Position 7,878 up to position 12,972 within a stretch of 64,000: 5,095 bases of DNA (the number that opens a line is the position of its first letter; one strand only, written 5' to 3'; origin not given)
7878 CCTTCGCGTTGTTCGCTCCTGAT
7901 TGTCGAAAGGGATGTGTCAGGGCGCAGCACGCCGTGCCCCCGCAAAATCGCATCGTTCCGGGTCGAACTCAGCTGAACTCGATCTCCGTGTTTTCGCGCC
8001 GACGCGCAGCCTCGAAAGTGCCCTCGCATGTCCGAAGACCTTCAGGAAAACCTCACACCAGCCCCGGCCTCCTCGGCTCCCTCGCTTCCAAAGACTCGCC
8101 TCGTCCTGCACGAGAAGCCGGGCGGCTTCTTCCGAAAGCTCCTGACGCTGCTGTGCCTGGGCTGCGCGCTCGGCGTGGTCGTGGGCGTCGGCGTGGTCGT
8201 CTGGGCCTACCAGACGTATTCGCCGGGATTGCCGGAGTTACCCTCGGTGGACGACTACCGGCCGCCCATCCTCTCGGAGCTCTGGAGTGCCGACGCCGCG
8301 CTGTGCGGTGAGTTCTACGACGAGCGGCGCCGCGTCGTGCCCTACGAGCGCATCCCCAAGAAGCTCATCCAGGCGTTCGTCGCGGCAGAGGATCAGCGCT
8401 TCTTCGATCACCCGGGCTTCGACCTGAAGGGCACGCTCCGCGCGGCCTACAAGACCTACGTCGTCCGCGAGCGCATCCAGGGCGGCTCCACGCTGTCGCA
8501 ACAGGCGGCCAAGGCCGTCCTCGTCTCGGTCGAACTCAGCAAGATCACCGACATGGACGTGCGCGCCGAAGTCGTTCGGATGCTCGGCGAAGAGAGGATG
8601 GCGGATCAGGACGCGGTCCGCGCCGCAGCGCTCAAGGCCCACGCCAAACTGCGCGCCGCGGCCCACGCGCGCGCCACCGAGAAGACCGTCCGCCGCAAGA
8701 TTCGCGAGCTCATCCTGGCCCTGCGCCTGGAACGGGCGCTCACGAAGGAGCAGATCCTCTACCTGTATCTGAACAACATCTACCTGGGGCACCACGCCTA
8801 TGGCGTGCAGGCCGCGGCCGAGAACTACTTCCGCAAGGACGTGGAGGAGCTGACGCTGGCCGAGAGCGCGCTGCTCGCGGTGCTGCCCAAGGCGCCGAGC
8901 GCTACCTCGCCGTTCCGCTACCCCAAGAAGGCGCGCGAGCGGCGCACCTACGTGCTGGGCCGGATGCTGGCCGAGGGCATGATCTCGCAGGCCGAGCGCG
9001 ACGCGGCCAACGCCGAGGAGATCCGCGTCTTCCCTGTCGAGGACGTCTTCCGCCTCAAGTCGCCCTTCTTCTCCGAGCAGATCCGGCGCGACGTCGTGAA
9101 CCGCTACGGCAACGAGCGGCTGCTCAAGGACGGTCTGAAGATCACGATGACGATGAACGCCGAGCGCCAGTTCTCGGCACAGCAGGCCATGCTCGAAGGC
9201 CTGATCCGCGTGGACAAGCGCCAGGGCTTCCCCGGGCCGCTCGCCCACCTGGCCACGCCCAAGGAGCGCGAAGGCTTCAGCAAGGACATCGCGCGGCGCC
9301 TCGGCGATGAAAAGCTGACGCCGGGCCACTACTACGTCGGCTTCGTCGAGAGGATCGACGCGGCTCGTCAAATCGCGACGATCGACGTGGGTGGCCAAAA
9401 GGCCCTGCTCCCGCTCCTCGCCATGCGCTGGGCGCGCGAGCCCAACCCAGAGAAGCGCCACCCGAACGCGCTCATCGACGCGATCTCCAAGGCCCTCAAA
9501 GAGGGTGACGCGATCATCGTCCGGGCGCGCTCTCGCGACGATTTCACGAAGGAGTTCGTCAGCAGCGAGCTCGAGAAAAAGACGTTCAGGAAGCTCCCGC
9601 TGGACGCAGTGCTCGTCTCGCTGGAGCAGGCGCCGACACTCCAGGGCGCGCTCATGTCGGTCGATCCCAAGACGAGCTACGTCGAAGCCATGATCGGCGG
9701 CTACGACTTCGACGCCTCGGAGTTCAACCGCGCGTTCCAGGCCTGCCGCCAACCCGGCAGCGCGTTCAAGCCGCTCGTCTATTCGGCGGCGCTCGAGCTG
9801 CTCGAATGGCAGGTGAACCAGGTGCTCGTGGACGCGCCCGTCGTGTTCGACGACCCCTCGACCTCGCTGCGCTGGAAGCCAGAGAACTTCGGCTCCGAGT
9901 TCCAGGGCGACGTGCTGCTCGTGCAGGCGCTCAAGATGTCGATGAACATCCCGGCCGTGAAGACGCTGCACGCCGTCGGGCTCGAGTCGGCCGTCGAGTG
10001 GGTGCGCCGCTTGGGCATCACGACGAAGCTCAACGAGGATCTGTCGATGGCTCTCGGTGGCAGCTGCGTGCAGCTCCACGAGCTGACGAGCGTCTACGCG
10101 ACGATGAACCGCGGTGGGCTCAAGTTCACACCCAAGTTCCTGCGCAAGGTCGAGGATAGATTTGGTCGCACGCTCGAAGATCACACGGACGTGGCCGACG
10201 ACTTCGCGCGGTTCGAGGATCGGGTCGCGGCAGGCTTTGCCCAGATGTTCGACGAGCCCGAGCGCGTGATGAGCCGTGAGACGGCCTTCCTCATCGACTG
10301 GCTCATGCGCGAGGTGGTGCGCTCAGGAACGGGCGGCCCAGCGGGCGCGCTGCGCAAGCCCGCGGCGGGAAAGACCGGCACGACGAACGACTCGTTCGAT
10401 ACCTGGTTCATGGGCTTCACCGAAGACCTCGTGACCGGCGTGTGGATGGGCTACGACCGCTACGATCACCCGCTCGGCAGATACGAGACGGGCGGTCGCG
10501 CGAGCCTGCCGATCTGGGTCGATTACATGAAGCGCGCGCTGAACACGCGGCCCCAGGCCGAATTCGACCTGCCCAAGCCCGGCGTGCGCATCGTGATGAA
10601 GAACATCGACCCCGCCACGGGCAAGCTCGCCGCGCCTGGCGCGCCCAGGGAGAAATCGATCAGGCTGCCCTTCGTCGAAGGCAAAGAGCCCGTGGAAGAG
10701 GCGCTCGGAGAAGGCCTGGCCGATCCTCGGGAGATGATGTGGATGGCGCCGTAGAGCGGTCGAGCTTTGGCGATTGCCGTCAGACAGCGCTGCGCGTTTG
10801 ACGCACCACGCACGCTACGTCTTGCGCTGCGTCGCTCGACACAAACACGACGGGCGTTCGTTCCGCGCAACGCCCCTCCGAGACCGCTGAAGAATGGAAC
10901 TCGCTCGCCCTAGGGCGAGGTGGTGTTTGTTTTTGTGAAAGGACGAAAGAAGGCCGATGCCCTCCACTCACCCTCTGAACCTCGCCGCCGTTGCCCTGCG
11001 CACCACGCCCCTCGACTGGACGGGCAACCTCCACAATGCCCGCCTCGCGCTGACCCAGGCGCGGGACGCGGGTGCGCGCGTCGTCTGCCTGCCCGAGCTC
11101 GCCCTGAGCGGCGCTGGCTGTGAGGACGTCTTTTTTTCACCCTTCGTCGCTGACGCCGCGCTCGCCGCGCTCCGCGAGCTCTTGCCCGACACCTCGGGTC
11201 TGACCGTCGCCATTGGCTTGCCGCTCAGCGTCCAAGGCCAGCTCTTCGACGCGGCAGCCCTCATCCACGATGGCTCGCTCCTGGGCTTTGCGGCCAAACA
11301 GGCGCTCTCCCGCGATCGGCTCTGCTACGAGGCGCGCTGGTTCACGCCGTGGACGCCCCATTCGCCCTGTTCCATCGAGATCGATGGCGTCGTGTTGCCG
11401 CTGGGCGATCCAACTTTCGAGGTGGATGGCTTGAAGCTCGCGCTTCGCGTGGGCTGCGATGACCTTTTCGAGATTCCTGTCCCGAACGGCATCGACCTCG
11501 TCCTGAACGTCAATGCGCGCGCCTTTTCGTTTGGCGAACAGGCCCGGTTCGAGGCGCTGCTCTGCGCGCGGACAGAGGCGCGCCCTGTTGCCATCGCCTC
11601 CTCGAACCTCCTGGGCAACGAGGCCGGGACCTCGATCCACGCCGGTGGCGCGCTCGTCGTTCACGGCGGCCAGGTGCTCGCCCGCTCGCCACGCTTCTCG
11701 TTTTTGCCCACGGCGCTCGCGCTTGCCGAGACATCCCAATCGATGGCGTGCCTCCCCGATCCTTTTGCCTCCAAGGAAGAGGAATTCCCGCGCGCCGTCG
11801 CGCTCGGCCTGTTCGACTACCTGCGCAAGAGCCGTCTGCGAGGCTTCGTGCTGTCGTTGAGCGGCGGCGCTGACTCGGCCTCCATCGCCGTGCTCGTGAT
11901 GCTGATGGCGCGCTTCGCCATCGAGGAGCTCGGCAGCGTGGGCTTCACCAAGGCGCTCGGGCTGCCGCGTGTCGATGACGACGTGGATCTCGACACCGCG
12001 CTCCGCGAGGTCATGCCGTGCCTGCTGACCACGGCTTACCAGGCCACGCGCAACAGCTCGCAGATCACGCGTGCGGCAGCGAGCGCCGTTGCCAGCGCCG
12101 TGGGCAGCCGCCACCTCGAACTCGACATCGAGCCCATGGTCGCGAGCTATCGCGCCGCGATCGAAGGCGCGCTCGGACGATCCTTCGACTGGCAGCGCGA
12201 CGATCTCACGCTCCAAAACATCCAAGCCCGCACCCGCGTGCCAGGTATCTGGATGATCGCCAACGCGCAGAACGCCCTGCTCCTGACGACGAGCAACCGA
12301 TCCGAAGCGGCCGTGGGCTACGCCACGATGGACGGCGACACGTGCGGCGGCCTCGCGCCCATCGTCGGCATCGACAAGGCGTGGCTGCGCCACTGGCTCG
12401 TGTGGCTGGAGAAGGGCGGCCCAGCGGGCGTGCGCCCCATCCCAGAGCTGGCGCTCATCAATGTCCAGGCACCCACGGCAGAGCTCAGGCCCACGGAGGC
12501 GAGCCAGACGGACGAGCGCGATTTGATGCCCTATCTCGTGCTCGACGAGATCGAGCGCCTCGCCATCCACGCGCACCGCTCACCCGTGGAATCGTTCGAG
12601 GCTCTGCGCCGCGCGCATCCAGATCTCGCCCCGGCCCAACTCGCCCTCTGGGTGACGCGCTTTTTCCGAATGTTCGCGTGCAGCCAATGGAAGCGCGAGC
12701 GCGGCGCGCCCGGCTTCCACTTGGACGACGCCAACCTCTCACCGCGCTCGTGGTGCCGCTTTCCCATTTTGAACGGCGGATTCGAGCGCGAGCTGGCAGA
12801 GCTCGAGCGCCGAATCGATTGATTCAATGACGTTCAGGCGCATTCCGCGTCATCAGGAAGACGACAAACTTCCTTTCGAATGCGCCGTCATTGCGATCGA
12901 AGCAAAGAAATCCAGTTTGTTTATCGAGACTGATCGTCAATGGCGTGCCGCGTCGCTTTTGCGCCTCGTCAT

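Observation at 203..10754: Envelope locus built on an amplified two-cysteine TonB-C/TolA-C-like module (1+2+6 intact copies, 1 decayed) next to a CpoB-like lipoprotein and a class A PBP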

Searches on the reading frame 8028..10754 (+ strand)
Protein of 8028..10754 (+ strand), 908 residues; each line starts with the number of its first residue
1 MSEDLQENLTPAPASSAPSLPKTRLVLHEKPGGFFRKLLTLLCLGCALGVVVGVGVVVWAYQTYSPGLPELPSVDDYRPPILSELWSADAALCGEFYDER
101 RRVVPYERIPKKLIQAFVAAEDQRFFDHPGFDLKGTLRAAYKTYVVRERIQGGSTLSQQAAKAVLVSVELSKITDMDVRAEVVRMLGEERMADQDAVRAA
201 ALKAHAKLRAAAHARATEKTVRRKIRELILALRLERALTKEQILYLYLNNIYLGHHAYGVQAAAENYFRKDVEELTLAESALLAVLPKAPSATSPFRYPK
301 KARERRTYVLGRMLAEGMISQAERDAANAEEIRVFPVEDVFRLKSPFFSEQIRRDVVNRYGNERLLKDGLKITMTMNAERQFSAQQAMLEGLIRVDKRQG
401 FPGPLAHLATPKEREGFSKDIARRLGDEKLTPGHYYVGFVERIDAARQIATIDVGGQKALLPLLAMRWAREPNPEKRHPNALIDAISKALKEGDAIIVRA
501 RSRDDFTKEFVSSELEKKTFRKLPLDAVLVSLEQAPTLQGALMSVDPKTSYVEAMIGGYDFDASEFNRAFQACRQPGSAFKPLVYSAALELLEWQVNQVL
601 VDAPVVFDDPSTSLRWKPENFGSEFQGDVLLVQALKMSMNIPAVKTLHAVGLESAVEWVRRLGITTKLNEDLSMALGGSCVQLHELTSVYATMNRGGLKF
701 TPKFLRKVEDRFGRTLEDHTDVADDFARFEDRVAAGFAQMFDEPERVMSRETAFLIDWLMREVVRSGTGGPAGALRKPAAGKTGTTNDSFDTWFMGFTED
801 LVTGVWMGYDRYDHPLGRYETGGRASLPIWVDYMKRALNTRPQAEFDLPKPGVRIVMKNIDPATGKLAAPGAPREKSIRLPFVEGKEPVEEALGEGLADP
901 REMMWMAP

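Call 3: search_protein_families(library=pfam, proteins=[window:8028-10754:+], max_evalue=0.1)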
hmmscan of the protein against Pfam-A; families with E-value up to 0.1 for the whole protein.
window:8028-10754:+ (908 aa): 3 families
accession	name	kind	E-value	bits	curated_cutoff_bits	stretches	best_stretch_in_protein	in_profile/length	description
PF00912.28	Transgly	-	2.7e-57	193.5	27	2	216-313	80-177/178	Transglycosylase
PF00905.27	Transpeptidase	-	7e-22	78.4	22.1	1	541-829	2-293/299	Penicillin binding protein transpeptidase domain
PF17092.11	PCB_OB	-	1.5e-07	32.6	27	1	401-503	1-100/111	Penicillin-binding protein OB-like domain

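Call 4: search_protein_families(library=ncbifam, proteins=[window:8028-10754:+], max_evalue=0.1)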
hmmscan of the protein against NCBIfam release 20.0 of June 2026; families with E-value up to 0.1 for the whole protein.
window:8028-10754:+ (908 aa): 15 families
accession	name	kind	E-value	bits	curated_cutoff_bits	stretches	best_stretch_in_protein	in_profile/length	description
TIGR02074.1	PBP_1a_fam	subfamily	3.1e-166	554.3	508.75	2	217-838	69-533/535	PBP1A family penicillin-binding protein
NF008643.0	PRK11636.1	equivalog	1.6e-130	436.9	1263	4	216-501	132-413/850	peptidoglycan glycosyltransferase/peptidoglycan DD-transpeptidase MrcA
NF051885.1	tranpepglycosPbpC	equivalog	4.7e-123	412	900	3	498-852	285-608/632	multimodular transpeptidase-transglycosylase PbpC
TIGR02071.1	PBP_1b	equivalog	7.1e-100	335.2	717.75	3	533-887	399-724/729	penicillin-binding protein 1B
TIGR02073.1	PBP_1c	equivalog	7.2e-90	302.6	494.2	3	530-888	265-586/728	penicillin-binding protein 1C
NF007061.0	PRK09506.1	equivalog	4.4e-73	246.4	1120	3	537-835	467-744/825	bifunctional glycosyl transferase/transpeptidase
NF011423.0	PRK14850.1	equivalog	1.1e-67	229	1275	3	536-836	412-691/764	penicillin-binding protein 1b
NF038272.1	strep_PBP1A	exception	7.6e-66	222.7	1075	3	215-332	136-253/658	penicillin-binding protein PBP1A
NF038276.1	strep_PBP2A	exception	1.6e-64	218.4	1100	3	536-814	350-613/716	penicillin-binding protein PBP2A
NF008414.0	PRK11240.1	equivalog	3.7e-53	180.7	1121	4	217-350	130-261/774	peptidoglycan glycosyltransferase PbpC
NF038274.1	strep_PBP1B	exception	4.2e-40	137.8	1225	3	545-811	384-637/745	penicillin-binding protein PBP1B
TIGR02070.1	mono_pep_trsgly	equivalog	1.6e-35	122.6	182.65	2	218-314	123-219/224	monofunctional biosynthetic peptidoglycan transglycosylase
NF010008.0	PRK13481.1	equivalog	2.5e-30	105.7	270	2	217-325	146-261/269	glycosyltransferase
TIGR03423.1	pbp2_mrdA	equivalog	8e-12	44.5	455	2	565-676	296-402/593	penicillin-binding protein 2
TIGR02214.1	spoVD_pbp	equivalog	0.0032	15.9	688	1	562-787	273-495/636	stage V sporulation protein D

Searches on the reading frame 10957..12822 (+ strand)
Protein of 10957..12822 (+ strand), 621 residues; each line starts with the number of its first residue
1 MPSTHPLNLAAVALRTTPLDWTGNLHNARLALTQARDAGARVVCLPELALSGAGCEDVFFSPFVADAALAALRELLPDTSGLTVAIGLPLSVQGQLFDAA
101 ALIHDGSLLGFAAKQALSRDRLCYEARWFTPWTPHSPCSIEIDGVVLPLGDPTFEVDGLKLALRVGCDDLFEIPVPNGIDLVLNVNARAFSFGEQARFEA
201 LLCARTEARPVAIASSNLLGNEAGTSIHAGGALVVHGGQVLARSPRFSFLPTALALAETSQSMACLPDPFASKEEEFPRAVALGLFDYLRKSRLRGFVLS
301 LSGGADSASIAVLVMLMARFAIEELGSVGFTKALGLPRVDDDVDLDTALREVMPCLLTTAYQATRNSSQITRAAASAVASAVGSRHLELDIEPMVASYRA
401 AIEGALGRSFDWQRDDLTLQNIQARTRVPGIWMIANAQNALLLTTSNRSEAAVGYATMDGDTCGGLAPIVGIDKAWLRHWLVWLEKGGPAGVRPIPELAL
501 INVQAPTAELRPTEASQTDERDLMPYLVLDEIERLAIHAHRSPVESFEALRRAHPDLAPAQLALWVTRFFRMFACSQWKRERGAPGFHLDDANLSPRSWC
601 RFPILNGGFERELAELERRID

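Call 3: search_protein_families(library=pfam, proteins=[window:10957-12822:+], max_evalue=0.1)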
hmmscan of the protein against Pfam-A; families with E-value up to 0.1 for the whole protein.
window:10957-12822:+ (621 aa): 3 families
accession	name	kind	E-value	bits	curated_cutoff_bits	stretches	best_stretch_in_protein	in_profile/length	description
PF02540.23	NAD_synthase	-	7.3e-30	104.3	21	1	283-543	7-211/242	NAD synthase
PF00795.27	CN_hydrolase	-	2.3e-07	30.8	23.2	1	9-160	2-143/256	Carbon-nitrogen hydrolase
PF12612.13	TFCD_C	-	0.082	13.2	22.4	0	269-318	57-106/187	Tubulin folding cofactor D C terminal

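Call 4: search_protein_families(library=ncbifam, proteins=[window:10957-12822:+], max_evalue=0.1)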
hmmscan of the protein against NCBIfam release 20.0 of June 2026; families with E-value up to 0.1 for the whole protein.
window:10957-12822:+ (621 aa): 6 families
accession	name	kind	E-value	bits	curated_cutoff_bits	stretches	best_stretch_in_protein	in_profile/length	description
NF010588.0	PRK13981.1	equivalog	5.5e-67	226.4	479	2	365-606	322-540/546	NAD+ synthase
NF002730.0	PRK02628.1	equivalog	2.4e-43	148.3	473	2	9-249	15-267/677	NAD(+) synthase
TIGR00552.1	nadE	equivalog_domain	2.8e-26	92.3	63.65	1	285-581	13-239/251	NAD(+) synthase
NF010587.0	PRK13980.1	equivalog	7.7e-20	71.2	255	2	365-532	68-213/267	NAD+ synthase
NF001979.1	PRK00768.1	equivalog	1.7e-14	53.9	250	1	273-523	17-225/266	NAD(+) synthase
NF002048.0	PRK00876.1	subfamily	1.3e-05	24.2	313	1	418-474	172-228/330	NAD(+) synthase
